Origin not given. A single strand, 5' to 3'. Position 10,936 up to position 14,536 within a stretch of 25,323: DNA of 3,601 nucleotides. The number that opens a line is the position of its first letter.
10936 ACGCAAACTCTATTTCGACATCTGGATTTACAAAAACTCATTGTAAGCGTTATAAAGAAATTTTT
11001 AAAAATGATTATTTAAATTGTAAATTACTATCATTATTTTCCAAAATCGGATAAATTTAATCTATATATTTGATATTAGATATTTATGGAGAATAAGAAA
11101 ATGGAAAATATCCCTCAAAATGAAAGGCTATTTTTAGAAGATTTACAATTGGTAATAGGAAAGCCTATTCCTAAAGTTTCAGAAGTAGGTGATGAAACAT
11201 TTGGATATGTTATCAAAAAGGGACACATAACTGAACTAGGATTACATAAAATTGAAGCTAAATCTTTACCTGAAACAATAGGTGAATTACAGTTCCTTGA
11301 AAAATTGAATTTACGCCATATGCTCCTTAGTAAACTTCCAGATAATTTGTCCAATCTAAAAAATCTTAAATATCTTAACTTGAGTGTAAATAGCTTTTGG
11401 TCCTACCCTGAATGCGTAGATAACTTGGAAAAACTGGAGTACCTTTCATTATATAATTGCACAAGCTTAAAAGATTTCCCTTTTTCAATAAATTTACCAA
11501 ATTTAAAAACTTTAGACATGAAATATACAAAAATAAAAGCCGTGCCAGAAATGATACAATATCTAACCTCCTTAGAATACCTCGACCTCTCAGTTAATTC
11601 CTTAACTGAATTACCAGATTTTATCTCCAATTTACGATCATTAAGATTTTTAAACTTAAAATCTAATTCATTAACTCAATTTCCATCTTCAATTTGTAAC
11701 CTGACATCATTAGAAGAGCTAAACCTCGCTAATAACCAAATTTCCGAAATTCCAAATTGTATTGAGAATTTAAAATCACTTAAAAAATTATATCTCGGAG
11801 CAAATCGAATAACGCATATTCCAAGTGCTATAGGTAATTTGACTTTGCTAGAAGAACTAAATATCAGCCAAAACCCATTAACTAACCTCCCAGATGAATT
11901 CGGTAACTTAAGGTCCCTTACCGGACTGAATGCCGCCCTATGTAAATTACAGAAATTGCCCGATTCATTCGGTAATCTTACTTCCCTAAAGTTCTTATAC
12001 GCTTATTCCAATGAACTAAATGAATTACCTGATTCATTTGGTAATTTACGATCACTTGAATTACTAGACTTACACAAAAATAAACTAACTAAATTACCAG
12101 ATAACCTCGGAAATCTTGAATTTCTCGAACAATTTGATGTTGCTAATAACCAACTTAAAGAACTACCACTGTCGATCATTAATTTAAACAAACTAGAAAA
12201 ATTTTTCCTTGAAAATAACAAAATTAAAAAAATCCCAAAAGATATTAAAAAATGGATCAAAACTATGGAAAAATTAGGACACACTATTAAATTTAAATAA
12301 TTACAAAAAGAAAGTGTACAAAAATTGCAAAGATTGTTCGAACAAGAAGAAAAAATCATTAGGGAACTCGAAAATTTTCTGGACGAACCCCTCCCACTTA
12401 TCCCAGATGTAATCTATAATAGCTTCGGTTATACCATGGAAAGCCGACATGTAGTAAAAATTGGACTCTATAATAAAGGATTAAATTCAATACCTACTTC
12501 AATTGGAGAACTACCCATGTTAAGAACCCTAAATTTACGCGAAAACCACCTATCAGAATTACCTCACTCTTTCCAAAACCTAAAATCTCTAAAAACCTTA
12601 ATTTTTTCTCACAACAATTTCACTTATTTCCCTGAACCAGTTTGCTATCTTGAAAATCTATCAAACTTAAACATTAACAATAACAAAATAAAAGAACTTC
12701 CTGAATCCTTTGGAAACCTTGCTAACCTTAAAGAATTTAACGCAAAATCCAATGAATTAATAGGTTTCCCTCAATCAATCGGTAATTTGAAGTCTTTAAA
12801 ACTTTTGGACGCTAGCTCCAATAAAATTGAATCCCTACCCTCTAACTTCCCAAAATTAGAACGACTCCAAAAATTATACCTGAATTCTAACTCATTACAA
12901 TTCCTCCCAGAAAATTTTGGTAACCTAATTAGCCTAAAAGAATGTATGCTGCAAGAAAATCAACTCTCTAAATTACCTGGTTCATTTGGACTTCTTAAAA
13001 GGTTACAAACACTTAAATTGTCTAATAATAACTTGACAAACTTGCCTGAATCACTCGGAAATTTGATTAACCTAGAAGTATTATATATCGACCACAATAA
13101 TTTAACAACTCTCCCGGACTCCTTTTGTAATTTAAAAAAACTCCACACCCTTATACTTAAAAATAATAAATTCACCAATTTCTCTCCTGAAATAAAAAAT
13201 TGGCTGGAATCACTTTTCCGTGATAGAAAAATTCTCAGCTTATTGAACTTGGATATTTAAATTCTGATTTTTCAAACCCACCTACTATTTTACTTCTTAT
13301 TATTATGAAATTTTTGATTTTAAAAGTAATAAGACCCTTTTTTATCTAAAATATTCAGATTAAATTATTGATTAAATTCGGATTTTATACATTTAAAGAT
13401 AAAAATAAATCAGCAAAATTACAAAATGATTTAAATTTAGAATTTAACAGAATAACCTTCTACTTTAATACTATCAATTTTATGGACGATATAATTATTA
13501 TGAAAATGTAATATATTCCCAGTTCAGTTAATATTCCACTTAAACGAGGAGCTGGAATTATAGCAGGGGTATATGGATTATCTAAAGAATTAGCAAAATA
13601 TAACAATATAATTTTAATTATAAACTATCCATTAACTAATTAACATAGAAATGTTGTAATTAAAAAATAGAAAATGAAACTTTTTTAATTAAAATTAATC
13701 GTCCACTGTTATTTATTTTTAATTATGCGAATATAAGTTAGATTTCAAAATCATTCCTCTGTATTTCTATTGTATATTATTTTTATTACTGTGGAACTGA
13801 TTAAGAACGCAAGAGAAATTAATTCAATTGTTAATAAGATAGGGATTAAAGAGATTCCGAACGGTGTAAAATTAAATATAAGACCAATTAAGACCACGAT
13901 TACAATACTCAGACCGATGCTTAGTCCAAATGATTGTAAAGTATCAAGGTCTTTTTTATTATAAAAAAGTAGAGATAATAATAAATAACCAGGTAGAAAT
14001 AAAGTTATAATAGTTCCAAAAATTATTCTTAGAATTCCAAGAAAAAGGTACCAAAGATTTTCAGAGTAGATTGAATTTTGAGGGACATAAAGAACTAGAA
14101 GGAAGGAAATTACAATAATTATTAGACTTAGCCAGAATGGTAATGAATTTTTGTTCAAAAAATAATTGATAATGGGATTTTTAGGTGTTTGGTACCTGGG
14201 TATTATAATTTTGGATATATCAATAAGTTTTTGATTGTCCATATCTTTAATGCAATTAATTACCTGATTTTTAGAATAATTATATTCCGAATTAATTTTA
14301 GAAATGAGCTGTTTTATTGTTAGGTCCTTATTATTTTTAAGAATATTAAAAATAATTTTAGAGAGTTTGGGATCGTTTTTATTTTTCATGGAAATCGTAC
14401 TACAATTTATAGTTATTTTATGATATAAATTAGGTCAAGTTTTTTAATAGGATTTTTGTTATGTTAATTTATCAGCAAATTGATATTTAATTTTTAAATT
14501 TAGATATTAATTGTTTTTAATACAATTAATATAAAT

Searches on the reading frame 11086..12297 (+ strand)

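Call 9: search_protein_families(library=pfam, proteins=[window:11086-12297:+], max_evalue=0.001)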
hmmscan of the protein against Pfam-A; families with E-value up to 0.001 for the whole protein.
window:11086-12297:+ (404 aa): 10 families
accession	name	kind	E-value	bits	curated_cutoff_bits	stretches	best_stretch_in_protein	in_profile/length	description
PF23598.1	LRR_14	-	9.7e-55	186.2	40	5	179-260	42-121/353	Leucine-rich repeat region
PF13855.12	LRR_8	-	1.7e-40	137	27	8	184-242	1-61/61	Leucine rich repeat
PF12799.13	LRR_4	-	2.8e-37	126.3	27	6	207-243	1-37/44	Leucine Rich repeats (2 copies)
PF00560.39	LRR_1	-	3e-26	86.3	20.6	0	208-229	1-23/23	Leucine Rich Repeat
PF25019.1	LRR_R13L1-DRL21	-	1.3e-12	48.1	27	1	86-146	63-125/127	R13L1/DRL21 LRRs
PF23286.1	LRR_13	-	8.8e-09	35.8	30.1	0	137-293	2-171/210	Disease resistance protein RPS4B-like, leucine-rich repeats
PF25013.1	LRR_Zer-1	-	6.3e-07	30.1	27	1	88-175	4-100/137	Zer-1-like, Leucine-rich repeats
PF23211.1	LRR_LRWD1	-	1.9e-06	28.1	28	0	306-388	28-106/190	Leucine-rich repeat and WD repeat-containing protein 1, LRR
PF14580.12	LRR_9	-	3.8e-06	27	30.5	0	210-281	45-115/175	Leucine-rich repeat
PF24048.1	LRR_NXF1-5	-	0.00053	20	30.5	0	62-119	50-103/142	NXF1/2/3/5 leucine-rich repeat domain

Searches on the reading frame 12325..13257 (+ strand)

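Call 9: search_protein_families(library=pfam, proteins=[window:12325-13257:+], max_evalue=0.001)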
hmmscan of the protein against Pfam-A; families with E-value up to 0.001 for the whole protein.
window:12325-13257:+ (311 aa): 7 families
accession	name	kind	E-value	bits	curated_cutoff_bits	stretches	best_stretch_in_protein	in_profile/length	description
PF23598.1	LRR_14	-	1.6e-35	123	40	4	198-281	43-124/353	Leucine-rich repeat region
PF13855.12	LRR_8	-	3.4e-29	100.8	27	5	226-283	2-61/61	Leucine rich repeat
PF12799.13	LRR_4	-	2.8e-23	81.8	27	4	225-264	1-40/44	Leucine Rich repeats (2 copies)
PF00560.39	LRR_1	-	3.8e-21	71.1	20.6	0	249-270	1-23/23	Leucine Rich Repeat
PF14580.12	LRR_9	-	1.2e-11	44.9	30.5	2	209-285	49-127/175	Leucine-rich repeat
PF23286.1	LRR_13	-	1.1e-07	32.3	30.1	0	101-140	18-57/210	Disease resistance protein RPS4B-like, leucine-rich repeats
PF23211.1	LRR_LRWD1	-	0.00039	20.6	28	0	218-291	35-106/190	Leucine-rich repeat and WD repeat-containing protein 1, LRR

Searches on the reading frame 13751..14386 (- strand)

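Call 9: search_protein_families(library=pfam, proteins=[window:13751-14386:-], max_evalue=0.001)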
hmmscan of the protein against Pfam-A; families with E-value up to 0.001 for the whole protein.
window:13751-14386:- (211 aa): 1 family
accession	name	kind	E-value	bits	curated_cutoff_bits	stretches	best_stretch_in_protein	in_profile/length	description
PF07760.16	DUF1616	-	1.4e-18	67.5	31.6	1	116-199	19-114/307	Protein of unknown function (DUF1616)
